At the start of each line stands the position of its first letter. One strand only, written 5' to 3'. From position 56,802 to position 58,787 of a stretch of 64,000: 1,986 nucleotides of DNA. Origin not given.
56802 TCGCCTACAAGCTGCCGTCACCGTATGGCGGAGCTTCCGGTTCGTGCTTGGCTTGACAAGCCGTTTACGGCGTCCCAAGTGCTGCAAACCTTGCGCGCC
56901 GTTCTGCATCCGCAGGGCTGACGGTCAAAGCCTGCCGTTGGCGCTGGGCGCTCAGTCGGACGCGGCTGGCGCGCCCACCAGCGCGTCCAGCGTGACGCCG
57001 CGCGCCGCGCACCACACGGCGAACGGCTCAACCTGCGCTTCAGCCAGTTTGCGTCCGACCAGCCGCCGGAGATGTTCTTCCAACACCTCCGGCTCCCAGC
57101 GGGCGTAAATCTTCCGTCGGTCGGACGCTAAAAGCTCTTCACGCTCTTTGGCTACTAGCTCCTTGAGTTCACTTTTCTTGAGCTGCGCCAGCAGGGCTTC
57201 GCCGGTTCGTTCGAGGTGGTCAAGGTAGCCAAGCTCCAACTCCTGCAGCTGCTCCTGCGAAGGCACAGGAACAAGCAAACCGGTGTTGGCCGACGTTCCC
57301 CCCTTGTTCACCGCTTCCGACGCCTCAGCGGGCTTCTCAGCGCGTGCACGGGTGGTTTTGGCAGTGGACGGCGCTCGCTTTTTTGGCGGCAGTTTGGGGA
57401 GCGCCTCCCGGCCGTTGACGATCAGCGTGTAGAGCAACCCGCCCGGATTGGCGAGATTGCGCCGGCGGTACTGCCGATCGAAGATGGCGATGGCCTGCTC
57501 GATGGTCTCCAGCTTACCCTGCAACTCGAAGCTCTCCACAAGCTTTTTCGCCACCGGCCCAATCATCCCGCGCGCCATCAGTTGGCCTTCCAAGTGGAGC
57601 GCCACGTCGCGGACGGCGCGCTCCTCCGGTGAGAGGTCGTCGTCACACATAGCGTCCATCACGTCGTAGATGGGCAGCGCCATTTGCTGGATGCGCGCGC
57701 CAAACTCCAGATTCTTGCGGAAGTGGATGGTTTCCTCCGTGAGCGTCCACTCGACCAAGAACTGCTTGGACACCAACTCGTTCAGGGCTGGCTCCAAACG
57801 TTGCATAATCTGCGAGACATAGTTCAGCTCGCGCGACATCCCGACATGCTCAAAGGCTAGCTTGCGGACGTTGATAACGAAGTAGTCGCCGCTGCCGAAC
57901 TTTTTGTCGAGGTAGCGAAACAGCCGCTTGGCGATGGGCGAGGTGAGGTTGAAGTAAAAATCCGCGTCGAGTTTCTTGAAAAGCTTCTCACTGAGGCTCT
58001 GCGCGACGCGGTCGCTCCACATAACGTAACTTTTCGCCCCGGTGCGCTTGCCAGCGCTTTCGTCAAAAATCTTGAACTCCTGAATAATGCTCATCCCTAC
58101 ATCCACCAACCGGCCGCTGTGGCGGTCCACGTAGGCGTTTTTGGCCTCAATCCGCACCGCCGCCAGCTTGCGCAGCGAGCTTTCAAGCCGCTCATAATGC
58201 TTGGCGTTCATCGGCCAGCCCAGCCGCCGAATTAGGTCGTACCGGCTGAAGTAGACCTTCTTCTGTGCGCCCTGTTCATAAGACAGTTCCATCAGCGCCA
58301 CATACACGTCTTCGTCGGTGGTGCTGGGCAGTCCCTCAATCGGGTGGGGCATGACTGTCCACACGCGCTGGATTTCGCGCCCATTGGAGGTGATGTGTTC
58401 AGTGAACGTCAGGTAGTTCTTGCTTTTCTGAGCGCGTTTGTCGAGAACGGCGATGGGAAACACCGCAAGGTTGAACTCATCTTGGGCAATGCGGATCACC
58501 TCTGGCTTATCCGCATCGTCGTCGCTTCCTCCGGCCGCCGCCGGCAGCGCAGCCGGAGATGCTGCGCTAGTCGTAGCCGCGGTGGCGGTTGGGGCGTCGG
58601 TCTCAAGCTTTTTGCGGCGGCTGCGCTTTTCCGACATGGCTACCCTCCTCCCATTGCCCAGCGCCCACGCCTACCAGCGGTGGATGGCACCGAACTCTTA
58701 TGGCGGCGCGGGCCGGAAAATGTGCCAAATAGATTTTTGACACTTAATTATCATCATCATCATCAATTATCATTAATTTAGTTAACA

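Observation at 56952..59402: Iteron-type replication origin with RepA, on a replicon carrying housekeeping genes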

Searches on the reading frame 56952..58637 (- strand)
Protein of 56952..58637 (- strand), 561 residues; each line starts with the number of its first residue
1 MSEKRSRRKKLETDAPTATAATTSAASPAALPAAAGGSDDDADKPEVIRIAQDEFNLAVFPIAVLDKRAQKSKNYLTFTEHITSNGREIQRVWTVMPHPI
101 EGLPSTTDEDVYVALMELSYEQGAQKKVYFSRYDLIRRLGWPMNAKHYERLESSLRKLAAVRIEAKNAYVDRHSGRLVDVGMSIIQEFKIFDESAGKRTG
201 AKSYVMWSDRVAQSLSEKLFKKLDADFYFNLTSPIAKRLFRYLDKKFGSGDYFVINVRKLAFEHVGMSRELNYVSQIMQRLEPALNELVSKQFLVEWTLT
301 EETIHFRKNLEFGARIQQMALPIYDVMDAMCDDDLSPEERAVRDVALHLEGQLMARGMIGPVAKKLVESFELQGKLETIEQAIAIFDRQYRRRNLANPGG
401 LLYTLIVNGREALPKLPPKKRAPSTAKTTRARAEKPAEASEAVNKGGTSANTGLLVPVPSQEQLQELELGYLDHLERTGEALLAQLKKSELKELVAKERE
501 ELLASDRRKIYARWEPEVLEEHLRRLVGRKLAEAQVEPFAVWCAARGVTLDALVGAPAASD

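Call 5: search_protein_families(library=pfam, proteins=[window:56955-58637:-], max_evalue=1)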
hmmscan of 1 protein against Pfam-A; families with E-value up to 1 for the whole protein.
window:56955-58637:- (561 aa): 4 families
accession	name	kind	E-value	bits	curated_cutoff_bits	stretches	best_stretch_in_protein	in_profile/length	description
PF10134.15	RPA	-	9.3e-14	52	27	1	94-261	33-198/228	Replication initiator protein A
PF07042.17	TrfA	-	2.3e-07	30.6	22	1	105-244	94-224/282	TrfA protein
PF01051.27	Rep3_N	-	0.0002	22.2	22.4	1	113-243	25-140/141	Initiator Replication protein, WH1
PF04521.18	Viral_P18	-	0.047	13.9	25.9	0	464-489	89-115/137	ssRNA positive strand viral 18kD cysteine rich protein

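Call 6: search_protein_families(library=ncbifam, proteins=[window:56955-58637:-], max_evalue=1)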
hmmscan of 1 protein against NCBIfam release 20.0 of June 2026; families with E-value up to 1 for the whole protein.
window:56955-58637:- (561 aa): 0 families

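Call 10: find_homologous_proteins(query=window:56955-58637:-, max_evalue=0.001)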
Query window:56955-58637:- (561 aa): 47 proteins with E <= 0.001 among 8000 candidates.
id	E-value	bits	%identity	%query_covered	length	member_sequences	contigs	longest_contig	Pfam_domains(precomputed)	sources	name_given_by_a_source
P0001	0.0e+0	1097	89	100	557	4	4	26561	PF07042.18,PF10134.16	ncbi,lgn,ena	-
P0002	0.0e+0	1061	88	99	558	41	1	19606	PF07042.18,PF10134.16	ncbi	-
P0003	0.0e+0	1056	86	100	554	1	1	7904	PF07042.18,PF10134.16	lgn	-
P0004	0.0e+0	1045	85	99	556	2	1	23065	PF07042.18,PF10134.16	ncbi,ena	-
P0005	0.0e+0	1042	86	100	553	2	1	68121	PF07042.18,PF10134.16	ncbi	ncbi:MAG: plasmid replication initiator TrfA [Chloracidobacterium sp.]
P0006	0.0e+0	1028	84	99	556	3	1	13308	PF07042.18,PF10134.16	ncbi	-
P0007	3.8e-265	899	76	99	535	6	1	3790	PF07042.18,PF10134.16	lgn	-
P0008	3.0e-244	830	73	93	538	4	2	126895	PF07042.18,PF10134.16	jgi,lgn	jgi:hypothetical protein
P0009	9.1e-218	742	66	94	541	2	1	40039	PF07042.18,PF10134.16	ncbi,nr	ncbi:MAG: replication initiator protein A [Blastocatellia bacterium]|nr:replication initiator protei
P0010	3.4e-216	737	66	93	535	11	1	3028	PF07042.18,PF10134.16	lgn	-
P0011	1.2e-125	438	45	89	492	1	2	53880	PF10134.16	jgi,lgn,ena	-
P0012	2.1e-112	395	41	96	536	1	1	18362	PF07042.18,PF10134.16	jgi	jgi:hypothetical protein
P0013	4.2e-111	390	41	95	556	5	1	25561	PF10134.16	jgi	-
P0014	4.1e-110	387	41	97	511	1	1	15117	PF10134.16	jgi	jgi:hypothetical protein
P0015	2.4e-108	381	42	91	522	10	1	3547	PF10134.16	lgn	-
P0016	9.8e-108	379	42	97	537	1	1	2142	PF07042.18,PF10134.16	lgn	-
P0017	1.1e-107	379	41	92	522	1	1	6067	PF10134.16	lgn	-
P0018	2.9e-105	371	41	96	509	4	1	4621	PF10134.16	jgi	jgi:hypothetical protein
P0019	4.6e-105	370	41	96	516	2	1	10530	PF10134.16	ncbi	-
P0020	4.8e-104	367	40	93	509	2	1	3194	PF10134.16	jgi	jgi:hypothetical protein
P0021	2.2e-103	365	41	92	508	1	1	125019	PF10134.16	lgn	-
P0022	4.8e-102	360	39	97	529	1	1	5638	PF10134.16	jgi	jgi:plasmid replication initiation protein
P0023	3.0e-101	358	41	94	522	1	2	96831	PF10134.16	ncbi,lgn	-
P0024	3.7e-101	357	41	90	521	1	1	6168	PF10134.16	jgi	jgi:hypothetical protein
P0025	1.7e-100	355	40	89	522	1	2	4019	PF10134.16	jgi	jgi:hypothetical protein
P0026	6.1e-90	320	54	50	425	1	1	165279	PF10134.16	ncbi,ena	-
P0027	1.9e-84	302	37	90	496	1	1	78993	PF10134.16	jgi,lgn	jgi:plasmid replication initiation protein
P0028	3.4e-80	288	36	88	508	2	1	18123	PF10134.16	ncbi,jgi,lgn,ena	-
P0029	1.3e-79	286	40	78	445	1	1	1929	PF07042.18,PF10134.16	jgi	-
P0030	2.3e-79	286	36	89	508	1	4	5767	PF10134.16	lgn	-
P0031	3.0e-79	285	36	93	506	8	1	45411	PF10134.16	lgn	-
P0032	1.3e-78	283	35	90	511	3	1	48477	PF07042.18,PF10134.16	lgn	-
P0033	3.8e-78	282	36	90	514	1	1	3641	PF10134.16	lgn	-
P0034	1.4e-77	280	35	97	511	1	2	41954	PF10134.16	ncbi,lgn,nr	ncbi:MAG: replication initiator protein A [Acidobacteriota bacterium]|nr:replication initiator prote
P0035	1.9e-77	279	36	89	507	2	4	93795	PF10134.16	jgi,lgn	jgi:plasmid replication initiation protein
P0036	1.8e-75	273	34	93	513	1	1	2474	PF10134.16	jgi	jgi:hypothetical protein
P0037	1.9e-74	269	34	89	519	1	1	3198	PF10134.16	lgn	-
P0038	6.8e-74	268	34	89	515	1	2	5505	PF10134.16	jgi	jgi:hypothetical protein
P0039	1.1e-70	257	34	91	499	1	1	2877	PF07042.18,PF10134.16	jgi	jgi:plasmid replication initiation protein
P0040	2.2e-70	256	35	89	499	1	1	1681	PF07042.18,PF10134.16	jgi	-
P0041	5.6e-52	195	45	46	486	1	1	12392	PF10134.16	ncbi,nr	ncbi:MAG: replication initiator protein A [Armatimonadetes bacterium]|nr:replication initiator prote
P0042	7.9e-51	191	39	60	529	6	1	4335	PF10134.16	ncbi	-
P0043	3.5e-49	186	45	45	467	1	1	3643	PF10134.16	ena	-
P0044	4.9e-47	179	41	44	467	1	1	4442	PF07042.18,PF10134.16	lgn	-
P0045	8.6e-47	178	42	44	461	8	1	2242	PF10134.16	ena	-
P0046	4.6e-44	169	33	81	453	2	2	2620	PF10134.16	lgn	-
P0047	2.2e-33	134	36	43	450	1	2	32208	PF07042.18,PF10134.16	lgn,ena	-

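Call 11: search_solved_structures(query=window:56955-58637:-, max_evalue=10, show_alignments=2)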
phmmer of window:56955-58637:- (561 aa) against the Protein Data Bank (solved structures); distinct sequences matched with E-value up to 10: 3.
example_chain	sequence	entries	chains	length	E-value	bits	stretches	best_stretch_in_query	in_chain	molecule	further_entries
5ic9_B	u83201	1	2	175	0.088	14.7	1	173-301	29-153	Putative uncharacterized protein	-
5ica_B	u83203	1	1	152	0.36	12.6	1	173-299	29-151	Putative uncharacterized protein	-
6dg5_C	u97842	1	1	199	1.6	10.5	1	306-394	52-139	Cytokine receptor common subunit gamma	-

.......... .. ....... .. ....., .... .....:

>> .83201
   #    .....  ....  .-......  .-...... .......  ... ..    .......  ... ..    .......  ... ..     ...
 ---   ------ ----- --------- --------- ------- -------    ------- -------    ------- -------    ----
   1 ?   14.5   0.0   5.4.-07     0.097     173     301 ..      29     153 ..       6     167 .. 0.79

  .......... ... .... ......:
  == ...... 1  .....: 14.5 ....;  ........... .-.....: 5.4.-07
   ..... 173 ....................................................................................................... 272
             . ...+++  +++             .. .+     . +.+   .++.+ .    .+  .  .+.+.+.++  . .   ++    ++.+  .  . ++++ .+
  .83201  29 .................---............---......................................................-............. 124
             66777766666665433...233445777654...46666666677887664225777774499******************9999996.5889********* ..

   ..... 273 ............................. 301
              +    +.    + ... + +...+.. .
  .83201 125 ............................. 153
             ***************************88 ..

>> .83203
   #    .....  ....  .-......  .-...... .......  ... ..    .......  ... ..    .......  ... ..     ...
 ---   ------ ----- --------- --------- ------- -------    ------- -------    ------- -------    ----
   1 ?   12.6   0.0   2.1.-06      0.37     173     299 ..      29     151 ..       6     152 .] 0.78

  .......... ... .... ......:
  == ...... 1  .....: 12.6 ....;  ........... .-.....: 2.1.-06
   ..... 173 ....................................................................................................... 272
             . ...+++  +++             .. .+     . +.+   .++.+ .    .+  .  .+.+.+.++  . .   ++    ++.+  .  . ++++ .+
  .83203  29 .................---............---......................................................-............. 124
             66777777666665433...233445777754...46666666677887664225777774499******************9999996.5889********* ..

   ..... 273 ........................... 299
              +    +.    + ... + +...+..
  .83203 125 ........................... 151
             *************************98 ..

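Call 16: find_related_loci(query=A1, collection=genome_contigs, flank=6000)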
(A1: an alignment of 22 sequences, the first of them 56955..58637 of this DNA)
Query A1 (561 aa) in genome_contigs; peptide patterns used: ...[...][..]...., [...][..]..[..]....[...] (x = any residue, [..] = any of these).
203 stretches matched a pattern; 190 encode a relative of the query (tblastn E <= 1e-3); the best 80 are kept; 80 distinct loci.
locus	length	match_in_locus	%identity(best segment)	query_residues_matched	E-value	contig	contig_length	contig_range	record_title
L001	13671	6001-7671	89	1-561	0e+0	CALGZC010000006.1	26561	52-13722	MAG: uncultured Blastocatellia bacterium isolate R1_Bin_Bin_52_sub_1 genome assembly, contig: c_000002903069, whole geno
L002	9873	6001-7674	86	1-561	0e+0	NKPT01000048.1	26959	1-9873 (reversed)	MAG: Chloracidobacterium sp. CP2_5A k99_87501, whole genome shotgun sequence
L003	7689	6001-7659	85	1-557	0e+0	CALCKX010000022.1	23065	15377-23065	MAG: uncultured Chloracidobacterium sp. isolate N1_Bin_MAXBIN__140_1 genome assembly, contig: c_000000808211, whole geno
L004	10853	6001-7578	75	1-548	0e+0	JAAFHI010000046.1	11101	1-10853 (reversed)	MAG: Actinomycetota bacterium isolate bin29.maxbin.ball.068 WN_Acidobacteria_scaffold_298, whole genome shotgun sequence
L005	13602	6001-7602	75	1-553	0e+0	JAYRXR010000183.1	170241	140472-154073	MAG: Actinomycetota bacterium isolate EBPR_ori4bin.3 k141_225149, whole genome shotgun sequence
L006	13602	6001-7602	75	1-553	0e+0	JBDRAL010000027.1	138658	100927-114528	MAG: Blastocatellia bacterium NZW_1522 contig_26, whole genome shotgun sequence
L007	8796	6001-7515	67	27-550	0e+0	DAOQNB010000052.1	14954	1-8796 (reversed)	MAG TPA_asm: Acidobacteriota bacterium isolate AMR_MDS_0507 NODE_1603_length_14954_cov_5.718370, whole genome shotgun se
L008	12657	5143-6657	66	27-550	0e+0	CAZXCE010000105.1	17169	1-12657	MAG TPA_asm: uncultured Clostridia bacterium isolate SRP287051_co1_196 genome assembly, contig: NODE_4583_length_17169_c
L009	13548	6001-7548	66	24-550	0e+0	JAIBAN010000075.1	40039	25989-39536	MAG: Blastocatellia bacterium isolate SSF51 NODE_17982_length_40039_cov_8.348617, whole genome shotgun sequence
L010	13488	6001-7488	42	18-544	6e-113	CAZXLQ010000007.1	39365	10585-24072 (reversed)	MAG TPA_asm: uncultured Clostridia bacterium isolate SRP329715_co1_264 genome assembly, contig: NODE_1342_length_39365_c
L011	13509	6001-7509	41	13-544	8e-116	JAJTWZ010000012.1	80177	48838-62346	MAG: Blastocatellia bacterium isolate DTUACD2 12-Genome20, whole genome shotgun sequence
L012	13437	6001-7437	42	35-544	3e-114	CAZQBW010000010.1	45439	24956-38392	MAG TPA_asm: uncultured Clostridia bacterium isolate binchicken_co197_382 genome assembly, contig: NODE_889_length_45439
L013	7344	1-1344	40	76-552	6e-97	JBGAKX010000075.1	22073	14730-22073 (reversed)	MAG: Blastocatellia bacterium isolate MAG_AAO_H125.29 AAOH125-29_opera_contig_4553, whole genome shotgun sequence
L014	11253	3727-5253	37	42-542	1e-96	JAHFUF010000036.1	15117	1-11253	MAG: Blastocatellia bacterium isolate nzgw73 NODE_4966_length_15118_cov_2.849503, whole genome shotgun sequence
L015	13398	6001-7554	36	46-542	2e-95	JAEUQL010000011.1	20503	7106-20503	MAG: Blastocatellia bacterium isolate new MAG-250 NODE_11_length_20503_cov_4.361353, whole genome shotgun sequence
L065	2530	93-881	44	39-294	7e-52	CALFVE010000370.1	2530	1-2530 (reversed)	MAG: uncultured bacterium isolate H1_Bin_Bin_26_1_1 genome assembly, contig: c_000000226613, whole genome shotgun sequen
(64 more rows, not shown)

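Call 34: find_encoding_contigs(protein=window:56952-58637:-, flank=2000, max_places=4)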
Protein window:56952-58637:- (561 aa): 3 contigs read that carry it; 1 place shown.
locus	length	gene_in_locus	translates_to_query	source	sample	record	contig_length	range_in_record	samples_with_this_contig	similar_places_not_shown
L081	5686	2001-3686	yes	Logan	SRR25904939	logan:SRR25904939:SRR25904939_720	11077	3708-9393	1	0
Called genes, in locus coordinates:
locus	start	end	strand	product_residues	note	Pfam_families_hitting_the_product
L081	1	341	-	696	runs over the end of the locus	PF16697:Yop-YscD_cpl, PF00498:FHA, PF01590:GAF (weak), PF13185:GAF_2, PF13492:GAF_3 (weak), PF00211:Guanylate_cyc, PF07238:PilZ (faint)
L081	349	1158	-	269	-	PF12706:Lactamase_B_2, PF23023:Anti-Pycsar_Apyc1, PF00753:Lactamase_B (weak), PF02112:PDEase_II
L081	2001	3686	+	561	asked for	PF10134:RPA, PF07042:TrfA (weak)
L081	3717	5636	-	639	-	PF00072:Response_reg, PF00989:PAS, PF08448:PAS_4, PF13426:PAS_9, PF08447:PAS_3 (weak), PF00512:HisKA (weak), PF02518:HATPase_c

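Call 40: list_cluster_members(proteins=[P0001, P0002, P0004, P0005, P0006, P0008])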
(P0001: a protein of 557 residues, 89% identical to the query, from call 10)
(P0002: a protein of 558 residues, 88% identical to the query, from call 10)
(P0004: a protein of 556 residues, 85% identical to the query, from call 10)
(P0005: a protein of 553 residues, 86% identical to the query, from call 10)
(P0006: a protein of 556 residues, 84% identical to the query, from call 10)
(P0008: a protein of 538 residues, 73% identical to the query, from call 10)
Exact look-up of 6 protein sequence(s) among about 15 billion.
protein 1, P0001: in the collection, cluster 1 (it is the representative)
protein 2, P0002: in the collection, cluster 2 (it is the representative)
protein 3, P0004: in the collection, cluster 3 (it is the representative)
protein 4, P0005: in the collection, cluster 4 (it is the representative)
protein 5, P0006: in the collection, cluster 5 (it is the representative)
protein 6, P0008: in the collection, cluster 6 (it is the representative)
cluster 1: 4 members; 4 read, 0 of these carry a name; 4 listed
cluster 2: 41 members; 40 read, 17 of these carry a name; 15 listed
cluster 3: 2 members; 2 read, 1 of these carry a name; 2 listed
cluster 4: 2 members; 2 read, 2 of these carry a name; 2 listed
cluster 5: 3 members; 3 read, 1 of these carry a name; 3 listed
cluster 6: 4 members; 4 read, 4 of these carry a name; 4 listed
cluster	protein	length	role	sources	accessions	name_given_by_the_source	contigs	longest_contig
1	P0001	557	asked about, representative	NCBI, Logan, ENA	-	-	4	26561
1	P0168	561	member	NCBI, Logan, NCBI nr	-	-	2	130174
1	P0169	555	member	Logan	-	-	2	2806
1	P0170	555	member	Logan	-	-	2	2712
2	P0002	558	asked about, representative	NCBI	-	-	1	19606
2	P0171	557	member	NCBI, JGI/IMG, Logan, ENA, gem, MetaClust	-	hypothetical protein | \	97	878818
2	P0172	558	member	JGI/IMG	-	hypothetical protein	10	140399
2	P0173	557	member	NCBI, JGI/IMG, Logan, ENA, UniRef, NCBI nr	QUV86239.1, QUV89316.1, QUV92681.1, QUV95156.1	plasmid replication initiator TrfA [Chloracidobacterium aggregatum] | hypothetical protein | Replication initiator protein A n=1 Tax=Chloracidobacterium sp. N TaxID=2821540 ...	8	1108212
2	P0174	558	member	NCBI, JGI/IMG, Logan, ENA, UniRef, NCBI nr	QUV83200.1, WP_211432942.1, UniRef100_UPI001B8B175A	replication initiator protein A [Chloracidobacterium sp. D] | hypothetical protein | plasmid replication initiator TrfA n=1 Tax=Chloracidobacterium sp. D TaxID=2821536 ...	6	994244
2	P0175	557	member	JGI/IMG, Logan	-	hypothetical protein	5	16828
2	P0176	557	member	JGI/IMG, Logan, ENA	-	hypothetical protein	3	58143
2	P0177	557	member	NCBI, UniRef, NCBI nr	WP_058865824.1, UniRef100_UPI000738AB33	plasmid replication initiator TrfA [Chloracidobacterium thermophilum] | plasmid replication initiator TrfA n=1 Tax=Chloracidobacterium thermophilum TaxID=458033 ...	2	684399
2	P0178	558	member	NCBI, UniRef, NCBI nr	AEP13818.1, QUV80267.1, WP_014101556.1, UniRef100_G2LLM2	plasmid replication initiator TrfA [Chloracidobacterium thermophilum] | Replication initiator protein A n=1 Tax=Chloracidobacterium thermophilum (strain B) ...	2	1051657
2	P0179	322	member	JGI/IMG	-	hypothetical protein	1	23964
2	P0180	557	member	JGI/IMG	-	hypothetical protein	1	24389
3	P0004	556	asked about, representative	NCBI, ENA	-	-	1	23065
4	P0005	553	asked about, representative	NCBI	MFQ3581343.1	MAG: plasmid replication initiator TrfA [Chloracidobacterium sp.]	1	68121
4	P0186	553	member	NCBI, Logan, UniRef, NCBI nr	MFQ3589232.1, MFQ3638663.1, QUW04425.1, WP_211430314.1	MAG: plasmid replication initiator TrfA [Chloracidobacterium sp.] | Replication initiator protein A n=1 Tax=Chloracidobacterium validum TaxID=2821543 ... | plasmid replication initiator TrfA [Chloracidobacterium validum]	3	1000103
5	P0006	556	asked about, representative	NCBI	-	-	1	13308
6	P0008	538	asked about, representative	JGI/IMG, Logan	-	hypothetical protein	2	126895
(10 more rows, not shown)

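Call 42: find_encoding_contigs(protein=P0178, flank=10000, max_places=3)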
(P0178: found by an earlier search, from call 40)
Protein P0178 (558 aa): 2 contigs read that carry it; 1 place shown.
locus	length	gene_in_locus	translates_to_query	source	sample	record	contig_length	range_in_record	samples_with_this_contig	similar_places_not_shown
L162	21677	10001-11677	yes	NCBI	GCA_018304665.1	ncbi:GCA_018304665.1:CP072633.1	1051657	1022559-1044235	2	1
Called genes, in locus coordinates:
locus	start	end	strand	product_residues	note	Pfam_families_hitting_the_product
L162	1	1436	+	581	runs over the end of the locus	PF01930:Cas_Cas4, PF12705:PDDEXK_1 (faint), PF01867:Cas_Cas1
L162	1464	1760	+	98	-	PF09827:CRISPR_Cas2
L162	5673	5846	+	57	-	-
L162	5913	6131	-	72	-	-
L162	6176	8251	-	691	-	PF16697:Yop-YscD_cpl, PF00498:FHA, PF01590:GAF (weak), PF13185:GAF_2, PF13492:GAF_3 (weak), PF00211:Guanylate_cyc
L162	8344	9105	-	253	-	PF23023:Anti-Pycsar_Apyc1, PF12706:Lactamase_B_2, PF02112:PDEase_II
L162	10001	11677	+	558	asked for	PF10134:RPA, PF07042:TrfA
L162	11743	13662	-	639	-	PF00072:Response_reg, PF00989:PAS, PF08448:PAS_4, PF13426:PAS_9, PF00512:HisKA (weak), PF02518:HATPase_c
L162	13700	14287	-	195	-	PF13668:Ferritin_2, PF14530:DUF4439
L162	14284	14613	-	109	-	-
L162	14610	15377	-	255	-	PF22515:DUF6996, PF22518:DUF6997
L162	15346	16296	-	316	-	PF02086:MethyltransfD12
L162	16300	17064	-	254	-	PF12895:ANAPC3 (faint), PF13371:TPR_9 (faint), PF00515:TPR_1 (faint), PF07719:TPR_2 (faint), PF13174:TPR_6 (faint), PF13414:TPR_11 (faint), PF14559:TPR_19 (weak), PF13432:TPR_16 (weak), +1 more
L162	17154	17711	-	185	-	PF02085:Cytochrom_CIII (weak), PF14522:Cytochrome_C7 (faint)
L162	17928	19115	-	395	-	PF22113:Mtrc-MtrF_II-IV_dom (faint), PF09699:Paired_CXXCH_1 (faint), PF14537:Cytochrom_c3_2 (faint), PF14522:Cytochrome_C7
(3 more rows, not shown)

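Call 43: find_encoding_contigs(protein=P0186, flank=10000, max_places=2)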
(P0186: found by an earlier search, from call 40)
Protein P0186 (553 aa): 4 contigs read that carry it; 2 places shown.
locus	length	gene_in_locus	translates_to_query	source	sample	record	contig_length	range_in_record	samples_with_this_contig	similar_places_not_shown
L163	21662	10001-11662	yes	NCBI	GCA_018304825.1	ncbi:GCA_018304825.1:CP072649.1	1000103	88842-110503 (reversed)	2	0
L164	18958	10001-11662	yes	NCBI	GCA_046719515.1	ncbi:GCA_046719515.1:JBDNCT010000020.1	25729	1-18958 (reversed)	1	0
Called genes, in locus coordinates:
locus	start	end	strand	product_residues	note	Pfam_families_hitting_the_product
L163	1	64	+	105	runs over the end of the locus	-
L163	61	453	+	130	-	-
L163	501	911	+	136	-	PF06993:DUF1304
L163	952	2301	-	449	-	PF05977:MFS_3, PF07690:MFS_1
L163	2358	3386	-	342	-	PF02563:Poly_export, PF22461:SLBB_2, PF10531:SLBB (weak), PF22461:SLBB_2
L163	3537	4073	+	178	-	PF00994:MoCF_biosynth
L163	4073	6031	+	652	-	PF01326:PPDK_N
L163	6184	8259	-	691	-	PF16697:Yop-YscD_cpl, PF00498:FHA, PF01590:GAF (weak), PF13185:GAF_2 (weak), PF13492:GAF_3 (weak), PF00211:Guanylate_cyc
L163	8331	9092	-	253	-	PF23023:Anti-Pycsar_Apyc1, PF00753:Lactamase_B (weak), PF12706:Lactamase_B_2, PF02112:PDEase_II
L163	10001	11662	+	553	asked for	PF10134:RPA, PF07042:TrfA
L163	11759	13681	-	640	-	PF00072:Response_reg, PF00989:PAS, PF08448:PAS_4, PF13426:PAS_9, PF08447:PAS_3 (weak), PF00512:HisKA (weak), PF02518:HATPase_c, PF00072:Response_reg (weak)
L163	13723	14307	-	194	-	PF13668:Ferritin_2, PF14530:DUF4439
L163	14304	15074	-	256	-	PF00515:TPR_1 (faint), PF07719:TPR_2 (faint), PF13424:TPR_12 (weak), PF13432:TPR_16, PF14559:TPR_19, PF13432:TPR_16 (weak), PF14559:TPR_19 (weak), PF12895:ANAPC3 (weak), +6 more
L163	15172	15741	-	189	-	PF02085:Cytochrom_CIII (weak), PF14522:Cytochrome_C7 (faint)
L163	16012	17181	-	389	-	PF22113:Mtrc-MtrF_II-IV_dom (weak), PF09699:Paired_CXXCH_1 (faint), PF14537:Cytochrom_c3_2 (faint), PF14522:Cytochrome_C7 (weak), PF22113:Mtrc-MtrF_II-IV_dom (weak), PF14522:Cytochrome_C7 (weak)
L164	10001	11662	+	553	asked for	PF10134:RPA, PF07042:TrfA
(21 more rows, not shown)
